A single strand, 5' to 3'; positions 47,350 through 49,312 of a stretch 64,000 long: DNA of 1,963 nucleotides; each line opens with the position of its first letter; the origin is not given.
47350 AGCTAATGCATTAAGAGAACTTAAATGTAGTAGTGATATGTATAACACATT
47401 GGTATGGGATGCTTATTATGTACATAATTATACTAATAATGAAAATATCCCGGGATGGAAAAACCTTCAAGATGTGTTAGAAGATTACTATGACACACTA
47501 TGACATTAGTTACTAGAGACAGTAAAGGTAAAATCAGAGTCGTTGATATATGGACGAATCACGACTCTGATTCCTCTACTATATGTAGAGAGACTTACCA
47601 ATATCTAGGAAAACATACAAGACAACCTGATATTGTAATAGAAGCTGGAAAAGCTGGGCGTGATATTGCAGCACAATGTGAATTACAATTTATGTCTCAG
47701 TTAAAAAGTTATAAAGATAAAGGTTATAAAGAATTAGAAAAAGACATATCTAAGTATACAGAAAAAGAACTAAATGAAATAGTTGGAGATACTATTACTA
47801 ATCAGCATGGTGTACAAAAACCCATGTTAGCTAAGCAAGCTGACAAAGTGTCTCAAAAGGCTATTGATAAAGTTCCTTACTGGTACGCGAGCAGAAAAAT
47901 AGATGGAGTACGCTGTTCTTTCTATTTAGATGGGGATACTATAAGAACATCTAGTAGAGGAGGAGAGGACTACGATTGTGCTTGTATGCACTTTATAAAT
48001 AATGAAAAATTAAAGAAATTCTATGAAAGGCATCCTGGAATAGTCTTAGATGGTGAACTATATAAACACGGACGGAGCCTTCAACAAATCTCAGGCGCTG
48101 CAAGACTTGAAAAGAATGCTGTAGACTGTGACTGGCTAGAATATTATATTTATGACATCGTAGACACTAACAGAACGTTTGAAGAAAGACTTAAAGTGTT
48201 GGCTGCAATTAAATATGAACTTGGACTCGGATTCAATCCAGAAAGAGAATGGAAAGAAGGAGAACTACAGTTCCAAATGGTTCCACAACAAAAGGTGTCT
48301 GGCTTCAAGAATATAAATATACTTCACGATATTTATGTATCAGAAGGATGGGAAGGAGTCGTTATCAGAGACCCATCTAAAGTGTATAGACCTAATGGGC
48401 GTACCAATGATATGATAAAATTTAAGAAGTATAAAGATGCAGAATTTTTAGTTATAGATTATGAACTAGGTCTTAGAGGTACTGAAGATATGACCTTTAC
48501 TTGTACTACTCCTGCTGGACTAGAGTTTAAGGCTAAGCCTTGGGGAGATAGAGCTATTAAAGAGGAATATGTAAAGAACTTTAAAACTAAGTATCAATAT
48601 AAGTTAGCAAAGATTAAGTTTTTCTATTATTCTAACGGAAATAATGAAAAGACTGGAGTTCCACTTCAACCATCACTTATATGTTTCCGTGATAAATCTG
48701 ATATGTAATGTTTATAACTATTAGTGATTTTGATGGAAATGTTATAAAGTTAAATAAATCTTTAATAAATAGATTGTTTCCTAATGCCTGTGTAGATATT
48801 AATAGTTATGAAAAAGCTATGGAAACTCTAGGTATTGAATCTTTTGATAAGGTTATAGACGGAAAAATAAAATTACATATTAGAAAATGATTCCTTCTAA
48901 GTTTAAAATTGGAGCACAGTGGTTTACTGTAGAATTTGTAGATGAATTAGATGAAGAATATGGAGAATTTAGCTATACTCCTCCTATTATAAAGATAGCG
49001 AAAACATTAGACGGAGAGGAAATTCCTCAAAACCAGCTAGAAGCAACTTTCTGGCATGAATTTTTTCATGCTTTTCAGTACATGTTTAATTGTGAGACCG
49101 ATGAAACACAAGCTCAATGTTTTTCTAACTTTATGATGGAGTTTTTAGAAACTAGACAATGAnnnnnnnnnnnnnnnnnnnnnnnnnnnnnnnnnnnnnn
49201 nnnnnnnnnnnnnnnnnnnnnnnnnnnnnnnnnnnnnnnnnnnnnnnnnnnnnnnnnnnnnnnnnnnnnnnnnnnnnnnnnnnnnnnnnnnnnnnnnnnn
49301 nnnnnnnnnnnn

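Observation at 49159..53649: RNA repair module: Rnl2-like RNA ligase candidate plus bifunctional polynucleotide kinase/phosphatase, next to the DNA ligase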

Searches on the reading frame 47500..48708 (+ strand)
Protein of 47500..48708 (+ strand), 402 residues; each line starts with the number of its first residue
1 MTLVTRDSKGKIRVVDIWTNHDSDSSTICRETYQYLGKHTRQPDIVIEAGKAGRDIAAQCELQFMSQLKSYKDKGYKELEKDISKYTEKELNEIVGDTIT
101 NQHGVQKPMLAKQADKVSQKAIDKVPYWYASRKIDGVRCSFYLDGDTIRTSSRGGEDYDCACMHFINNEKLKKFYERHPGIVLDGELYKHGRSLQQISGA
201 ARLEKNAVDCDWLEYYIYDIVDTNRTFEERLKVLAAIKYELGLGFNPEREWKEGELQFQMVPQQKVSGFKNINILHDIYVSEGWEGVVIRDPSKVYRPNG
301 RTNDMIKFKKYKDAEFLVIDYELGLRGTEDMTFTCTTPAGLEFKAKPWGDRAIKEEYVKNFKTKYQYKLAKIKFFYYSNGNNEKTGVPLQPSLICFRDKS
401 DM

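Call 3: search_protein_families(library=pfam, proteins=[window:47500-48708:+], max_evalue=0.1)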
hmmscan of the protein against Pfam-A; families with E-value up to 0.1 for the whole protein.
window:47500-48708:+ (402 aa): 4 families
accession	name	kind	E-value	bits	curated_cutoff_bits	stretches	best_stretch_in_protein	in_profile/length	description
PF01068.26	DNA_ligase_A_M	-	9.6e-21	74.8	26.2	1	108-309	1-204/204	ATP dependent DNA ligase domain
PF09414.15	RNA_ligase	-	2.6e-10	41.2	27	1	127-308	2-170/171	RNA ligase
PF01331.24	mRNA_cap_enzyme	-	0.00092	19.5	29.6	1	127-224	17-101/194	mRNA capping enzyme, catalytic domain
PF05504.16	Spore_GerAC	-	0.038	14.6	23.6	1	27-100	47-118/167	Spore germination B3/ GerAC like, C-terminal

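Call 4: search_protein_families(library=phrogs, proteins=[window:47500-48708:+], max_evalue=0.01)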
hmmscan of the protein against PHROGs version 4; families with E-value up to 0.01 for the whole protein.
window:47500-48708:+ (402 aa): 1 family
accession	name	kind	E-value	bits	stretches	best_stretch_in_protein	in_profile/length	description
phrog_114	-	DNA, RNA and nucleotide metabolism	1.4e-50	173.5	1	53-401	167-502/634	ATP-dependent DNA ligase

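Call 6: search_protein_families(library=ncbifam, proteins=[window:47500-48708:+], max_evalue=0.1)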
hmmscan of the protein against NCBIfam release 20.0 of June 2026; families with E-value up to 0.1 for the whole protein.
window:47500-48708:+ (402 aa): 10 families
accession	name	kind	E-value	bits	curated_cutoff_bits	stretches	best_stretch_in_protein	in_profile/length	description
NF006592.0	PRK09125.1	equivalog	1.6e-22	79.9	200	1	103-344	26-238/283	DNA ligase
TIGR00574.1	dnl1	superfamily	8.7e-18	64.3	217.8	1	106-312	170-378/527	ATP-dependent DNA ligase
TIGR02779.1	NHEJ_ligase_lig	equivalog_domain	7.5e-11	41.8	227.75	1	124-323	12-198/302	non-homologous end-joining DNA ligase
NF007210.0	PRK09632.1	equivalog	5.6e-10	38.1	989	1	89-324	461-673/781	ATP-dependent DNA ligase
NF007211.0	PRK09633.1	equivalog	4.6e-07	28.6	774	1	122-322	12-220/610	DNA ligase D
TIGR02776.1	NHEJ_ligase_prk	equivalog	1e-06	27.9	373.2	1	128-322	7-189/587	DNA ligase D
NF006078.0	PRK08224.1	equivalog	1.1e-06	27.9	296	1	107-187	10-81/350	ATP-dependent DNA ligase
NF002868.0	PRK03180.1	equivalog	5.1e-06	25.4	641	1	107-324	185-395/509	ATP-dependent DNA ligase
NF006701.0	PRK09247.1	equivalog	0.00029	19.9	543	1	103-309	202-406/540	ATP-dependent DNA ligase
TIGR04120.1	DNA_lig_bact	equivalog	0.00034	19.7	400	1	101-303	197-390/526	cisplatin damage response ATP-dependent DNA ligase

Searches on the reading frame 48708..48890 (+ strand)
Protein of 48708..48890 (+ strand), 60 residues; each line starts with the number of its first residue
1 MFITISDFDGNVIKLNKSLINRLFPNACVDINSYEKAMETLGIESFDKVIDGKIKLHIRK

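Call 3: search_protein_families(library=pfam, proteins=[window:48708-48890:+], max_evalue=0.1)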
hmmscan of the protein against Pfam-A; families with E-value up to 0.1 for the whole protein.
window:48708-48890:+ (60 aa): 1 family
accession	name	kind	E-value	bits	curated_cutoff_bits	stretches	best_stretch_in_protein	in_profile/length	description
PF24548.1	EF_EFCAB10_C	-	0.0007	19.6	32.5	1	29-52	18-41/60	EFCAB10, C-terminal EF-hand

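Call 4: search_protein_families(library=phrogs, proteins=[window:48708-48890:+], max_evalue=0.01)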
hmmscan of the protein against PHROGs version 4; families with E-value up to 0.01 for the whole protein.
window:48708-48890:+ (60 aa): 0 families

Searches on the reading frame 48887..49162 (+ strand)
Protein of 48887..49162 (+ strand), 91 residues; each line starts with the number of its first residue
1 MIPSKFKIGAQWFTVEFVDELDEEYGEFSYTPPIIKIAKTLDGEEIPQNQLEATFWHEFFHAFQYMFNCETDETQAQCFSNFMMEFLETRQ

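Call 3: search_protein_families(library=pfam, proteins=[window:48887-49162:+], max_evalue=0.1)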
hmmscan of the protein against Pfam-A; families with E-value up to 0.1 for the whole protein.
window:48887-49162:+ (91 aa): 1 family
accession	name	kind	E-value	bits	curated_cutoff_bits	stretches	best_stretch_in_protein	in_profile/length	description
PF10263.15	SprT-like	-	0.033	14.5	25.6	1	19-69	27-79/108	SprT-like family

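Call 4: search_protein_families(library=phrogs, proteins=[window:48887-49162:+], max_evalue=0.01)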
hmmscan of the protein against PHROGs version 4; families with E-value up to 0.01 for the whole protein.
window:48887-49162:+ (91 aa): 1 family
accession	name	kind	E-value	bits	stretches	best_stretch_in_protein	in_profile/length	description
phrog_1233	-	unknown function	1.1e-10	42.2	1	1-87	7-101/306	-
